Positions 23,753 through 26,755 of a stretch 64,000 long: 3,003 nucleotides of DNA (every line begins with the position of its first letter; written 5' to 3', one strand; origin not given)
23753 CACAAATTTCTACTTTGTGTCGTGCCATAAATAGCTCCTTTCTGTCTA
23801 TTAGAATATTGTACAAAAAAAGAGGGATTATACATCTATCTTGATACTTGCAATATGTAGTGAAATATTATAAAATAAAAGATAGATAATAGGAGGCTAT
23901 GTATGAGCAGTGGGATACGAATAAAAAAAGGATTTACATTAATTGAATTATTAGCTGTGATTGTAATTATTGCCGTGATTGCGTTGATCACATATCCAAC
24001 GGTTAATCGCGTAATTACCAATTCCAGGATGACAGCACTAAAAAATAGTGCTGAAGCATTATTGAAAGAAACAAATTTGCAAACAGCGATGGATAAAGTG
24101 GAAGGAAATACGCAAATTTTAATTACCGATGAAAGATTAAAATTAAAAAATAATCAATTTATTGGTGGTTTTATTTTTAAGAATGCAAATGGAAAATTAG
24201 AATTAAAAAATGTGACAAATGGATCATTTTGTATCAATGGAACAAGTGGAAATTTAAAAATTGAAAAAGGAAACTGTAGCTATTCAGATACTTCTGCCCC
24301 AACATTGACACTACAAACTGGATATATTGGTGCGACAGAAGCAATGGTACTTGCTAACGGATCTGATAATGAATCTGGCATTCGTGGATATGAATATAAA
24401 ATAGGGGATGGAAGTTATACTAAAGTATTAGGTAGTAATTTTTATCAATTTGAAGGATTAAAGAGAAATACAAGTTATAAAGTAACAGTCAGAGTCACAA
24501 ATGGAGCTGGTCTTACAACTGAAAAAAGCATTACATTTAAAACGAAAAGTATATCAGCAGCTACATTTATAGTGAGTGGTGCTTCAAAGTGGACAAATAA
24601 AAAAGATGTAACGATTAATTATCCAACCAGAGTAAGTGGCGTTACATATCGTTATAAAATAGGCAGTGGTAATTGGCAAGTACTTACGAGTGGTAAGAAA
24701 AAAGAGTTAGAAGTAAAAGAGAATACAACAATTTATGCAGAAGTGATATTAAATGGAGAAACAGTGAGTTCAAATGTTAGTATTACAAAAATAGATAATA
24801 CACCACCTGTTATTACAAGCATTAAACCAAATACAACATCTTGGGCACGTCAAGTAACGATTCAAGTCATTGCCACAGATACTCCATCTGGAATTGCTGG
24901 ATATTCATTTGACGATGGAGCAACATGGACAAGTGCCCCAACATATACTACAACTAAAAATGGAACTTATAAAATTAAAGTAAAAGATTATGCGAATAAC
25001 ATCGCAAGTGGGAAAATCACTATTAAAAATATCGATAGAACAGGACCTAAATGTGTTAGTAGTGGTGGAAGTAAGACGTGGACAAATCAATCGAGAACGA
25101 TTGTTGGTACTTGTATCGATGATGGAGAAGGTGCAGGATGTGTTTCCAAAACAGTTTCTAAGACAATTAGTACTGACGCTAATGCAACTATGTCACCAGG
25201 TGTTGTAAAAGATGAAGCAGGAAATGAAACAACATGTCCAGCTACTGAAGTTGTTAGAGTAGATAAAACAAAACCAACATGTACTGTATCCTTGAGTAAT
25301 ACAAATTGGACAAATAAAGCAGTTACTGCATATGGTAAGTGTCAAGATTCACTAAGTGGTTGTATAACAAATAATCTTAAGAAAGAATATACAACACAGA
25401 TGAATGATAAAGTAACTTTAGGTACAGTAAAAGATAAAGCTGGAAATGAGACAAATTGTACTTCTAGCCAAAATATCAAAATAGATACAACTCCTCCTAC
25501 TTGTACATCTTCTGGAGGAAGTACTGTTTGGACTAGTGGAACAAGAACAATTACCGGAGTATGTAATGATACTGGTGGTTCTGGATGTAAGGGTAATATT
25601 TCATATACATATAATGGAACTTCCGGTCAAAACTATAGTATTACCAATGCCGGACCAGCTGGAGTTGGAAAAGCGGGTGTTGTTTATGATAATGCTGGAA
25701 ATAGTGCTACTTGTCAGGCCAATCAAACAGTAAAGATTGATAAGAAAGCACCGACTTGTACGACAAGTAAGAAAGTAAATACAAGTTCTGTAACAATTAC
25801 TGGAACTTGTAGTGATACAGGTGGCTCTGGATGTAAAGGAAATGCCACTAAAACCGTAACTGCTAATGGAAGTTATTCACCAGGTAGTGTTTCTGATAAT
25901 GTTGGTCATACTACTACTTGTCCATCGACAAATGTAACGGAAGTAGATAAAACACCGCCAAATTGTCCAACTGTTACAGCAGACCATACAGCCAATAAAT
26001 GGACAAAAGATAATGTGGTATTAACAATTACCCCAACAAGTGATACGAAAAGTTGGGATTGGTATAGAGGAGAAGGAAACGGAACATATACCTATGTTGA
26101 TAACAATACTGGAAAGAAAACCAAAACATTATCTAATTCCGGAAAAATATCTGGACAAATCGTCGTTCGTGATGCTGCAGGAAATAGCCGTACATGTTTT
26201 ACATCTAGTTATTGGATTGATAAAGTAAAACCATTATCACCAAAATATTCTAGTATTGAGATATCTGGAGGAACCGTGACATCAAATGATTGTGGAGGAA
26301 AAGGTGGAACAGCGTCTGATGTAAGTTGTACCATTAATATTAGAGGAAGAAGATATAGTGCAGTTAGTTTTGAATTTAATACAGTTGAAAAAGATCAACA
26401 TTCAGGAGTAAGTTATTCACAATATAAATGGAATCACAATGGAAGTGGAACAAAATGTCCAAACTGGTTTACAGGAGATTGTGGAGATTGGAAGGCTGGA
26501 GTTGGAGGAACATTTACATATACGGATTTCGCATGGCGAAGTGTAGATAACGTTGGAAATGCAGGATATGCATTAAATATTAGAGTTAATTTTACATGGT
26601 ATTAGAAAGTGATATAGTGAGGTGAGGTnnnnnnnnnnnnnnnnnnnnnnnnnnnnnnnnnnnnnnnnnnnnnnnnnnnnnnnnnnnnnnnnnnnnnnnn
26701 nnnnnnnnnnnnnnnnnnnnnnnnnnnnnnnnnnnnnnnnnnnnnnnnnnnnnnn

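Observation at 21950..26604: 968-bp perfect direct repeat gives pilin genes 2 and 3 identical 3' ends and brackets sigG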

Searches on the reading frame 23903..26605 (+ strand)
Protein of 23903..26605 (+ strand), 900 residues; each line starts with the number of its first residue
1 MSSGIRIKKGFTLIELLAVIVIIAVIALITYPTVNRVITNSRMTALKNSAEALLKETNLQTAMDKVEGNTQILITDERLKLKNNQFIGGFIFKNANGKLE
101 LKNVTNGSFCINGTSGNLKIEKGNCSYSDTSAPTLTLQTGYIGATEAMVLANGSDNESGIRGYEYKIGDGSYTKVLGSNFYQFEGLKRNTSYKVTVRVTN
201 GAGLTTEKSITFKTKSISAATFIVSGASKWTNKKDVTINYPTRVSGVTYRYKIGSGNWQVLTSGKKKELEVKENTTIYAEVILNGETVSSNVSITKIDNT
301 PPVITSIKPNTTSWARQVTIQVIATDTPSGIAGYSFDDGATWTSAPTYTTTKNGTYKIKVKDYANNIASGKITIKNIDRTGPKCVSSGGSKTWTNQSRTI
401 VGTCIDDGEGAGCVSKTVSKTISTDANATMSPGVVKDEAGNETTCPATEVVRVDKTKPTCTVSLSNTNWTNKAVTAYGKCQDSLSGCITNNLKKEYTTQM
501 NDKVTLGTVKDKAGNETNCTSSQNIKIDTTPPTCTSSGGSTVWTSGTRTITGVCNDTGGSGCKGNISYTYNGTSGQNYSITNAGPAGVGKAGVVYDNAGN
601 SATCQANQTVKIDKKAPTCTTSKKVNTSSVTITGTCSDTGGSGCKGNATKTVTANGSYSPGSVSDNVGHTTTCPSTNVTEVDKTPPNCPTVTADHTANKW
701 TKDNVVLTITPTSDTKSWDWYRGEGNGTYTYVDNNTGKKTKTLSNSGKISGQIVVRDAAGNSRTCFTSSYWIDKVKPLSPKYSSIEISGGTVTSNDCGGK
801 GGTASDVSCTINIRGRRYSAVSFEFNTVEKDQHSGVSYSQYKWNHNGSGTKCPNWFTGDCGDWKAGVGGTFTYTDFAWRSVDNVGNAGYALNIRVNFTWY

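Call 4: search_protein_families(library=pfam, proteins=[window:23903-26605:+])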
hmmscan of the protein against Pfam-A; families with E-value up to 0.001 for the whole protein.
window:23903-26605:+ (900 aa): 3 families
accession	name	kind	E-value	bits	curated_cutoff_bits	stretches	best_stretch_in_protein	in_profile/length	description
PF24893.1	DUF7743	-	2.4e-08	34.1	27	1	297-381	2-85/120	Domain of unknown function (DUF7743)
PF07963.17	N_methyl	-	8.5e-07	28.7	21.2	1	7-31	3-27/27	Prokaryotic N-terminal methylation motif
PF13750.12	Big_3_3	-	7.3e-05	22.9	27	0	508-540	22-54/157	Bacterial Ig-like domain (group 3)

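Call 7: search_protein_families(library=ncbifam, proteins=[window:23903-26605:+])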
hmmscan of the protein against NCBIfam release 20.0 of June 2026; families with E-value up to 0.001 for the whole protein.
window:23903-26605:+ (900 aa): 8 families
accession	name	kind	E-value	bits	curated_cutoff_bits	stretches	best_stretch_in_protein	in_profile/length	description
TIGR02532.1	IV_pilin_GFxxxE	domain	2.7e-08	33.3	16.3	1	8-31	1-24/24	prepilin-type N-terminal cleavage/methylation domain-containing protein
NF040999.1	pilin_ComGC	equivalog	2.5e-06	27.6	75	1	8-68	1-57/84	competence type IV pilus major pilin ComGC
NF047446.1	barrel_OmpL47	domain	3.3e-06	27.4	40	0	149-178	8-36/68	OmpL47-type beta-barrel domain-containing protein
TIGR01711.1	gspJ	equivalog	2.5e-05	24.2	64.85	1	9-85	1-73/192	type II secretion system minor pseudopilin GspJ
TIGR02596.1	TIGR02596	subfamily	5.5e-05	23.3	70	1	11-59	1-46/196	Verru_Chthon cassette protein D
TIGR01708.2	typeII_sec_gspH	equivalog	5.8e-05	23.1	80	1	9-76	2-67/169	type II secretion system minor pseudopilin GspH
NF007862.0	PRK10574.1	equivalog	0.00019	21.6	138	1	8-46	4-42/145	prepilin peptidase-dependent pilin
TIGR01710.1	typeII_sec_gspG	equivalog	0.00083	19.4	88.85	0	9-53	1-45/134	type II secretion system major pseudopilin GspG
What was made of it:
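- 23903..26605 (+): Pilin-like gene 3 (900 aa). It has a long B head (pilin helix, FnIII/Ig-like domains, DUF7743), Cys modules and a Y tail. Calls 4 and 7.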

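Call 10: find_encoding_contigs(protein=window:23903-26605:+, flank=10000, max_places=10)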
Protein window:23903-26605:+ (900 aa): no gene with exactly this product is on record in the collection.

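Call 11: find_homologous_proteins(query=window:23903-26605:+, max_evalue=0.00001)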
Query window:23903-26605:+ (900 aa): 257 proteins with E <= 0.00001 among 8000 candidates; the best 120 are listed.
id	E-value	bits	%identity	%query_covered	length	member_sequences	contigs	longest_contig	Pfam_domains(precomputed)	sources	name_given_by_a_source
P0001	0.0e+0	1882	93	100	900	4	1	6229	PF07963.18,PF24893.1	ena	-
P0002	0.0e+0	1532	72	86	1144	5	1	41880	PF07963.18,PF24893.1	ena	-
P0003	0.0e+0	1509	71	88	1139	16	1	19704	PF07963.18,PF24893.1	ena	-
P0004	0.0e+0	1301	79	76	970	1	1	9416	PF07963.18,PF24893.1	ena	-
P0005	0.0e+0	1289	76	86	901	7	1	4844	PF07963.18,PF24893.1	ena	-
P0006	0.0e+0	1288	74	88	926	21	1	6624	PF07963.18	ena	-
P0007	0.0e+0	1285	78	76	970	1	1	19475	PF07963.18,PF24893.1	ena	-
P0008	0.0e+0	1283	77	76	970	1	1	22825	PF07963.18,PF24893.1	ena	-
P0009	0.0e+0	1250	74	86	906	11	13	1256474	PF07963.18,PF24893.1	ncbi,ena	-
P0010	0.0e+0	1218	77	81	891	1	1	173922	PF07963.18,PF24893.1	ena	-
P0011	0.0e+0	1211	73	76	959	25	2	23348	PF07963.18,PF24893.1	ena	-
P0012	0.0e+0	1197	76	80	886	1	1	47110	PF07963.18,PF24893.1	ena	-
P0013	0.0e+0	1195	77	79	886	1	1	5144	PF07963.18,PF24893.1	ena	-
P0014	0.0e+0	1195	77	79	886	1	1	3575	PF07963.18,PF24893.1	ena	-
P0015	0.0e+0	1194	76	80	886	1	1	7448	PF07963.18,PF24893.1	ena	-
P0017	0.0e+0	1181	76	80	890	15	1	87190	PF07963.18,PF24893.1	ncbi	-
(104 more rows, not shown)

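Call 12: find_encoding_contigs(protein=P0009, flank=10000, max_places=4)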
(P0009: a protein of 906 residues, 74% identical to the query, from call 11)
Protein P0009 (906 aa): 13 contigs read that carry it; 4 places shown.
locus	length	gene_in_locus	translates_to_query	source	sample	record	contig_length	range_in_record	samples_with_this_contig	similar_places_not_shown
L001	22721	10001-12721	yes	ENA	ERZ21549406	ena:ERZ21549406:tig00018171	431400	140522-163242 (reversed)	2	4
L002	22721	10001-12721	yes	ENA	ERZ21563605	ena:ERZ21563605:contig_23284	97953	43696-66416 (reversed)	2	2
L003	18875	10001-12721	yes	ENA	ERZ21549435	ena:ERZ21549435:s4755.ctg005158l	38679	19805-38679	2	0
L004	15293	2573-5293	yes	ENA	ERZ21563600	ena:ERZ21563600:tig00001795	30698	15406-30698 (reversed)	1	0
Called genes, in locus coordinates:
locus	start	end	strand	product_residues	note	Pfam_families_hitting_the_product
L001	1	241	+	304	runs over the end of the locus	PF01565:FAD_binding_4, PF02873:MurB_C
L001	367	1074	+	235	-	PF08478:POTRA_1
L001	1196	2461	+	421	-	PF06723:MreB_Mbl (faint), PF02491:SHS2_FTSA, PF11104:PilM_2, PF06277:EutA (weak), PF14450:FtsA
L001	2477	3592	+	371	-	PF00091:Tubulin, PF12327:FtsZ_C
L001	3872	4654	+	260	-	PF03419:Peptidase_U4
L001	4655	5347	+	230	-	PF04542:Sigma70_r2, PF04545:Sigma70_r4, PF01381:HTH_3 (weak)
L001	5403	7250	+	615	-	PF13231:PMT_2, PF02366:PMT, PF16192:PMT_4TMC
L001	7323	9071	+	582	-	PF07963:N_methyl (faint)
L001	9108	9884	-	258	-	PF04542:Sigma70_r2, PF04539:Sigma70_r3 (weak), PF08281:Sigma70_r4_2 (faint), PF12802:MarR_2 (faint), PF04545:Sigma70_r4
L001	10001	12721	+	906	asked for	PF07963:N_methyl (weak), PF24893:DUF7743 (faint)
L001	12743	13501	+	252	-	-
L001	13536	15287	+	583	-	PF07963:N_methyl (weak)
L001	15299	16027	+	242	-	-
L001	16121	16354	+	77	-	PF05239:PRC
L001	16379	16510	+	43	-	-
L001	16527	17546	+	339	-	PF13579:Glyco_trans_4_4 (weak), PF13439:Glyco_transf_4, PF00534:Glycos_transf_1, PF13692:Glyco_trans_1_4, PF13524:Glyco_trans_1_2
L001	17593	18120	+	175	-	-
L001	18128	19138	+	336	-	PF02424:ApbE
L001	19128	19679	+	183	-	PF01252:Peptidase_A8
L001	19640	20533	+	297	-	PF01479:S4 (weak), PF00849:PseudoU_synth_2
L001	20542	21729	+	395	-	PF01694:Rhomboid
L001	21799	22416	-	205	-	PF01726:LexA_DNA_bind, PF00717:Peptidase_S24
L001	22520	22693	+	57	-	-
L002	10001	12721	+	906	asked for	PF07963:N_methyl (weak), PF24893:DUF7743 (faint)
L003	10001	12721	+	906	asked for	PF07963:N_methyl (weak), PF24893:DUF7743 (faint)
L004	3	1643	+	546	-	?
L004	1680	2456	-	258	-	PF04542:Sigma70_r2, PF04539:Sigma70_r3 (weak), PF08281:Sigma70_r4_2 (faint), PF12802:MarR_2 (faint), PF04545:Sigma70_r4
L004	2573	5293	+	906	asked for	PF07963:N_methyl (weak), PF24893:DUF7743 (faint)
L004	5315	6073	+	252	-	-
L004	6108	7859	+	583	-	PF07963:N_methyl (weak)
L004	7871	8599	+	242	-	-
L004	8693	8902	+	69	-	PF05239:PRC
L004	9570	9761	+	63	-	-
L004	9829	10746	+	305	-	PF03050:DDE_Tnp_IS66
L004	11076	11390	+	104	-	-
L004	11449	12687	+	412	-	PF00872:Transposase_mut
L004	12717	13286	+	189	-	PF13384:HTH_23 (faint), PF13518:HTH_28 (weak), PF13551:HTH_29 (faint), PF13565:HTH_32 (faint), PF13518:HTH_28 (weak)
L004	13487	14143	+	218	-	PF13276:HTH_21 (weak), PF00665:rve, PF13683:rve_3, PF13333:rve_2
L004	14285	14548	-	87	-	-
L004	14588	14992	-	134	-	PF12844:HTH_19 (weak), PF13560:HTH_31, PF20432:Xre-like-HTH (faint), PF01381:HTH_3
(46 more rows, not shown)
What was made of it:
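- All long-read assemblies of the related species retain sigG (call 12).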

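Call 13: find_encoding_contigs(protein=P0001, flank=10000, max_places=3)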
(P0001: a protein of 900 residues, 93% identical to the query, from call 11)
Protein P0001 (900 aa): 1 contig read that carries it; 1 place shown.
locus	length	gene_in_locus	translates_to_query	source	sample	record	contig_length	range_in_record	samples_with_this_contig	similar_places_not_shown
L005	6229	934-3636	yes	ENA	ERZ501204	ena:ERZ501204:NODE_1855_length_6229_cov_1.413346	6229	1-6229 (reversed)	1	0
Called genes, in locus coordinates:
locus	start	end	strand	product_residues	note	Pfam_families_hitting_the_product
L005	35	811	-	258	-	PF04542:Sigma70_r2, PF04539:Sigma70_r3, PF12802:MarR_2 (faint), PF01381:HTH_3 (faint), PF08281:Sigma70_r4_2 (weak), PF04545:Sigma70_r4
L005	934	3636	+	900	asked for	PF07963:N_methyl (weak), PF24893:DUF7743 (weak)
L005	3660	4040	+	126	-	-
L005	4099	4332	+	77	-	PF05239:PRC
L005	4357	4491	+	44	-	-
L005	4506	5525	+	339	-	PF13439:Glyco_transf_4, PF13579:Glyco_trans_4_4 (weak), PF00534:Glycos_transf_1, PF13692:Glyco_trans_1_4, PF13524:Glyco_trans_1_2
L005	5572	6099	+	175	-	-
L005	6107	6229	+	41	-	?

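Call 15: list_cluster_members(proteins=[P0009, P0017, P0001])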
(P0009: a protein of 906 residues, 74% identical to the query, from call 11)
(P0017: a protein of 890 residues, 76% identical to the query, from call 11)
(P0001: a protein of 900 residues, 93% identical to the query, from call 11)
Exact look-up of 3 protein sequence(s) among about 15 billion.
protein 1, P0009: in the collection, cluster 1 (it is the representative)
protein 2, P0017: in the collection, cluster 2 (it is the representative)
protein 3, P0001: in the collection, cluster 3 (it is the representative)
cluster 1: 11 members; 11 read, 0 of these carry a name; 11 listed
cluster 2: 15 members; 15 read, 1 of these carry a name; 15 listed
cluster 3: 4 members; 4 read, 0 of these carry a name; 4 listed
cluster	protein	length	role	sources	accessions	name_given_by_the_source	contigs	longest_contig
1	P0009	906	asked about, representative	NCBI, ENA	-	-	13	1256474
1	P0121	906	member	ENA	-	-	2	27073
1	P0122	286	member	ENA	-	-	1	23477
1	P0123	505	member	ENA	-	-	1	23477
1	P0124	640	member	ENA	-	-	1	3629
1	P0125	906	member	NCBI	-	-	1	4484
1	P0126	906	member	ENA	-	-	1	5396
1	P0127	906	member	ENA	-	-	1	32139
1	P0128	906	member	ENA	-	-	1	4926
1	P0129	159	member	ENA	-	-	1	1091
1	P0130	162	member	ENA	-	-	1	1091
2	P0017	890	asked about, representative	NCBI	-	-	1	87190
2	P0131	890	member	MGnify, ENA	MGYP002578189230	CR=1 FL=1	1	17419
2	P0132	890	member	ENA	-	-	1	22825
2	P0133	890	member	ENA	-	-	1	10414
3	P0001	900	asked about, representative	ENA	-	-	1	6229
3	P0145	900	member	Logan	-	-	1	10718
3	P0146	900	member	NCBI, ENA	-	-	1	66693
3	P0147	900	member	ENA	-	-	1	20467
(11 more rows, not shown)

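Call 16: find_encoding_contigs(protein=P0146, flank=10000, max_places=4)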
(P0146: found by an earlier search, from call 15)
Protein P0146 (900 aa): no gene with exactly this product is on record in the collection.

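Call 17: find_encoding_contigs(protein=P0147, flank=10000, max_places=4)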
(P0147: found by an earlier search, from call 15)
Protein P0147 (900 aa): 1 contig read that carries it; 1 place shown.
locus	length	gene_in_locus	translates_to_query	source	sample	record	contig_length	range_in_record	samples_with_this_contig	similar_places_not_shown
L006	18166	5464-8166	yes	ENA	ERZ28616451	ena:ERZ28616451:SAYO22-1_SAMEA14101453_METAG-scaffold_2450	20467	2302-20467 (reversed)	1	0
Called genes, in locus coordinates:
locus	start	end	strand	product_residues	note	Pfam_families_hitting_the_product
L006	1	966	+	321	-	?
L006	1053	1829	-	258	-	PF04542:Sigma70_r2, PF04539:Sigma70_r3, PF12802:MarR_2 (faint), PF01381:HTH_3 (faint), PF08281:Sigma70_r4_2 (weak), PF04545:Sigma70_r4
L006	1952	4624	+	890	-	PF07963:N_methyl (weak), PF24893:DUF7743 (weak)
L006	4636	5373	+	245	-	-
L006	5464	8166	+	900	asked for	PF07963:N_methyl (faint), PF24893:DUF7743 (weak)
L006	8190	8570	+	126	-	-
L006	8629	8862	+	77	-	PF05239:PRC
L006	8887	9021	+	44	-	-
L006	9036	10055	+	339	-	PF13439:Glyco_transf_4, PF13579:Glyco_trans_4_4 (weak), PF00534:Glycos_transf_1, PF13692:Glyco_trans_1_4, PF13524:Glyco_trans_1_2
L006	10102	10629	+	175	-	-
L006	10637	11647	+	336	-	PF02424:ApbE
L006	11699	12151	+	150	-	PF01252:Peptidase_A8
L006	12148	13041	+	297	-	PF01479:S4, PF00849:PseudoU_synth_2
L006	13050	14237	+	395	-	PF01694:Rhomboid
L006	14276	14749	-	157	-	PF00293:NUDIX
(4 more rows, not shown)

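Call 21: find_related_loci(query=A1, collection=genome_contigs, flank=10000)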
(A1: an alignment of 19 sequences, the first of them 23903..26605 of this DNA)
Query A1 (900 aa) in genome_contigs; peptide patterns used: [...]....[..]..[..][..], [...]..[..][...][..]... (x = any residue, [..] = any of these).
599 stretches matched a pattern (row limit reached: there are more); 259 encode a relative of the query (tblastn E <= 1e-3); the best 80 are kept; 80 distinct loci.
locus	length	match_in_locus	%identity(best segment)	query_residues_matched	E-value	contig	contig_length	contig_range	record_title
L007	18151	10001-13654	41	295-813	4e-69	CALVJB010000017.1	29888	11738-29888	MAG: uncultured Bacilli bacterium isolate BRZ_PQ__bin74 genome assembly, contig: BRZ_PQ__NODE_2206_length_29888_cov_42.7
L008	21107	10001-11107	35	7-366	5e-45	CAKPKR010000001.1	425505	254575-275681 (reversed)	MAG: uncultured Bacilli bacterium isolate REFINED_METABAT215_TOP10_CONTIGS_1500_ASSEMBLY_K77_MERGED__Hadza_MoBio_hadza-E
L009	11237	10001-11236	35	8-361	5e-37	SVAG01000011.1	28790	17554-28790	MAG: Lactobacillales bacterium isolate SIG196 NODE_33004_length_28790_cov_6.040191, whole genome shotgun sequence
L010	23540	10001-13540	30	7-798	2e-29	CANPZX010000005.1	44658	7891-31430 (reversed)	MAG: uncultured Bacilli bacterium isolate Lapin-002__bin30 genome assembly, contig: Lapin-002__NODE_1064_length_44658_co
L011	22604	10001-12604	34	9-686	8e-23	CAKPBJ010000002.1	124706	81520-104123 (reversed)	MAG: uncultured Bacilli bacterium isolate REFINED_METABAT215_TOP10_CONTIGS_1500_ASSEMBLY_K77_MERGED__Hadza_MoBio_hadza-A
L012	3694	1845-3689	33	5-777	9e-23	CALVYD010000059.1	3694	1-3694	MAG: uncultured Bacilli bacterium isolate BRZ_GP__bin21 genome assembly, contig: BRZ_GP__NODE_16489_length_3694_cov_101.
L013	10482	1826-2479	35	7-217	3e-23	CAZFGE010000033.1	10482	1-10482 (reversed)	MAG TPA_asm: uncultured Muribaculaceae bacterium isolate SRP278969_co1_93 genome assembly, contig: NODE_9343_length_1048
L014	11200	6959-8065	29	5-351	5e-23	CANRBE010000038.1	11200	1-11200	MAG: uncultured Bacilli bacterium isolate Lapin-028__bin9 genome assembly, contig: Lapin-028__NODE_6539_length_11200_cov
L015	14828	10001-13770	29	8-777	8e-18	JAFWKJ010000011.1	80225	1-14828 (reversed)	MAG: Bacilli bacterium isolate RGIG5819 Sheep_Ileum.Co__c407209, whole genome shotgun sequence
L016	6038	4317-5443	34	8-618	5e-19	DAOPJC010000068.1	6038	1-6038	MAG TPA_asm: Bacilli bacterium isolate AMR_MDS_3287 NODE_14056_length_6038_cov_5.139228, whole genome shotgun sequence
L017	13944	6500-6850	41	8-125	1e-16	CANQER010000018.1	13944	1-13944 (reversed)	MAG: uncultured Bacilli bacterium isolate Lapin-005__bin52 genome assembly, contig: Lapin-005__NODE_5990_length_13944_co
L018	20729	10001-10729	31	8-227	2e-14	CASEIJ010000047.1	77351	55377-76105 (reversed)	uncultured Mycoplasmatota bacterium isolate SI.T10.metabat-bins.87 genome assembly, contig: SI.T10.metabat-bins.87.fa_k1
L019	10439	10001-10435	30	5-135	1e-12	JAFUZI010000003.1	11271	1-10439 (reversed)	MAG: Bacilli bacterium isolate RGIG4963 Roe_deer_Rumen-4__c10397, whole genome shotgun sequence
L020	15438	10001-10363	36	8-120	2e-12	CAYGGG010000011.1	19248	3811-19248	MAG TPA_asm: uncultured Muribaculaceae bacterium isolate ERP113451_co2_311 genome assembly, contig: NODE_1822_length_192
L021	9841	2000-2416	35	8-137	4e-12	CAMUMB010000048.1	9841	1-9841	MAG TPA_asm: uncultured Bacillales bacterium isolate SRR14038239_bin.65_metawrap_v1.3_MAG genome assembly, contig: NODE.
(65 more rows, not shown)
